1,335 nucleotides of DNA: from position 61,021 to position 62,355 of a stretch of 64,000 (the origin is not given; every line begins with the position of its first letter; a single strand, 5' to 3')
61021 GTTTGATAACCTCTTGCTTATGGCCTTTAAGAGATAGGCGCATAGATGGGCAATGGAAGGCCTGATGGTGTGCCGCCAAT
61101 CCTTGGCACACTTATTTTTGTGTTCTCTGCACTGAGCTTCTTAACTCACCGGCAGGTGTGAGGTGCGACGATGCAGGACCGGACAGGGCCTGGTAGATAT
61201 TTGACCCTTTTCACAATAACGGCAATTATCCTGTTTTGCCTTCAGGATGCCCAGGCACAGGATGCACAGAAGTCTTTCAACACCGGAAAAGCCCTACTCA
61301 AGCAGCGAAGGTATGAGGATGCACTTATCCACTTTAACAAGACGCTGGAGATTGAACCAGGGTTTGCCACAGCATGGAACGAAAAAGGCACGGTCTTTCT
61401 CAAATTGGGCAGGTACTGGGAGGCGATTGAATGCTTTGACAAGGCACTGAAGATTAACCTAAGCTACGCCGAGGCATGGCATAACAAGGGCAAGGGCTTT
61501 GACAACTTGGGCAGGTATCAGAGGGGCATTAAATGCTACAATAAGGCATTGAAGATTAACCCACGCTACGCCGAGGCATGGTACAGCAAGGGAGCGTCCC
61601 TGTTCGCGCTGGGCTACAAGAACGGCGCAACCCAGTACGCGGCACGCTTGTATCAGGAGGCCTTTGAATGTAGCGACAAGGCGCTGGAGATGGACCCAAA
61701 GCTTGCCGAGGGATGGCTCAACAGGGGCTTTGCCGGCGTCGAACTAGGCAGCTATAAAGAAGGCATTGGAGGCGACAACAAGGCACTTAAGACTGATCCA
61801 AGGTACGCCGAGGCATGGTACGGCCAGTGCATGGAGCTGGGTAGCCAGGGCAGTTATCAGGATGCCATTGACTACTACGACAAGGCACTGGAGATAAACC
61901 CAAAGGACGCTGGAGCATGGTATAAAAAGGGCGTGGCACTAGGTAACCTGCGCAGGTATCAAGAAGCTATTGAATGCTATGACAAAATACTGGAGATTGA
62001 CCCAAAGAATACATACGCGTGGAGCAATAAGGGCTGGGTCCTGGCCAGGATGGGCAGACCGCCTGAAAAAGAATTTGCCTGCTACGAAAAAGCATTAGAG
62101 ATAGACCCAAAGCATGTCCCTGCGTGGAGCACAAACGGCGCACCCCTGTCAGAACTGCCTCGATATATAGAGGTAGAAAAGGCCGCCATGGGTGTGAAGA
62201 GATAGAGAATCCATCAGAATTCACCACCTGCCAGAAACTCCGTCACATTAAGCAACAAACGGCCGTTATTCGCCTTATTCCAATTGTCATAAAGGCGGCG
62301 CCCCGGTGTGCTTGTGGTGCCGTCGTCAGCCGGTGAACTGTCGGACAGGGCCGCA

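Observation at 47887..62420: A 14.3-kb respiratory segment is bracketed by 214-bp near-identical direct repeats (gene-3'-end duplication)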

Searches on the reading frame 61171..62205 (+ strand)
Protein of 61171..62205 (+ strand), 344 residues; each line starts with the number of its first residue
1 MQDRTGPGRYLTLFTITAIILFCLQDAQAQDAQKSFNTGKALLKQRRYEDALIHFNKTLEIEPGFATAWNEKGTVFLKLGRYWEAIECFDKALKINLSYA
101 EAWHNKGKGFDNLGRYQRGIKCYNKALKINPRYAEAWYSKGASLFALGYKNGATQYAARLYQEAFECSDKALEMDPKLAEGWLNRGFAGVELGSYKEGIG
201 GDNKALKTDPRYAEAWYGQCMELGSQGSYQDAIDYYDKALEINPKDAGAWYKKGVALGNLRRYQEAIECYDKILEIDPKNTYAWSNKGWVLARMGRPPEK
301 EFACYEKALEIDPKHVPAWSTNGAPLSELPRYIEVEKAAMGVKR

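Call 8: search_protein_families(library=ncbifam, proteins=[window:61171-62205:+], max_evalue=0.01)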
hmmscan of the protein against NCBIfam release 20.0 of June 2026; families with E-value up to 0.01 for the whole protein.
window:61171-62205:+ (344 aa): 29 families (the best 25 are shown)
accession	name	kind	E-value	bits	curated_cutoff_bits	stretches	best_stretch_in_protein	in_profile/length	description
NF040959.1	MamA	equivalog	1.9e-32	112.4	200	2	150-312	41-203/204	magnetosome protein MamA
NF033762.1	social_mot_Tgl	equivalog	2.6e-22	79.4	225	2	29-188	28-179/252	social motility TPR repeat lipoprotein Tgl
TIGR02917.1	PEP_TPR_lipo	equivalog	7.1e-21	73.8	312.2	2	29-163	122-256/899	XrtA/PEP-CTERM system TPR-repeat protein PrsT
NF008391.2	PRK11189.1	equivalog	6.4e-20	71.8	250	4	236-296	88-148/297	lipoprotein NlpI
TIGR02521.1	type_IV_pilW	equivalog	2e-17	63.5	154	2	225-310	43-127/234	type IV pilus biogenesis/stability protein PilW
TIGR02552.1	LcrH_SycD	equivalog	7.2e-16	58.1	104.8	2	205-299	10-104/136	SycD/LcrH family type III secretion system chaperone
NF033758.1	gliding_GltE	equivalog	4.8e-15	55.4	225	2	31-163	221-350/411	adventurous gliding motility TPR repeat lipoprotein GltE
NF047507.1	TPR_BatC_Lepto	exception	1.3e-14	54.1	175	2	72-136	64-132/214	TPR repeat-containing protein BatC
TIGR00990.1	3a0801s09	subfamily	2.1e-13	49.8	757.25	2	157-294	313-446/615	mitochondrial import receptor subunit TOM70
NF033920.0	C39_PA2778_fam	equivalog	1.6e-12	47.4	150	1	215-310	158-252/255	PA2778 family cysteine peptidase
NF040561.1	PrimPol_Msp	equivalog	2.1e-12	46.4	200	2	229-297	7-75/515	CRISPR-associated primase-polymerase type A1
NF002725.1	PRK02603.1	equivalog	2.2e-12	47.3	143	3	212-299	34-124/173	photosystem I assembly protein Ycf3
TIGR04510.1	mod_pep_cyc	subfamily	2.6e-11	42.8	400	1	30-95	396-461/814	putative peptide modification system cyclase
NF053607.1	CHU_0125_OmpA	equivalog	2.1e-10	39.8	620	2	190-281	30-121/639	CHU_0125 family OmpA-like outer membrane integrity protein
TIGR03939.1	PGA_TPR_OMP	equivalog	1.2e-09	37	366.65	1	203-300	110-207/800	poly-beta-1,6 N-acetyl-D-glucosamine export porin PgaA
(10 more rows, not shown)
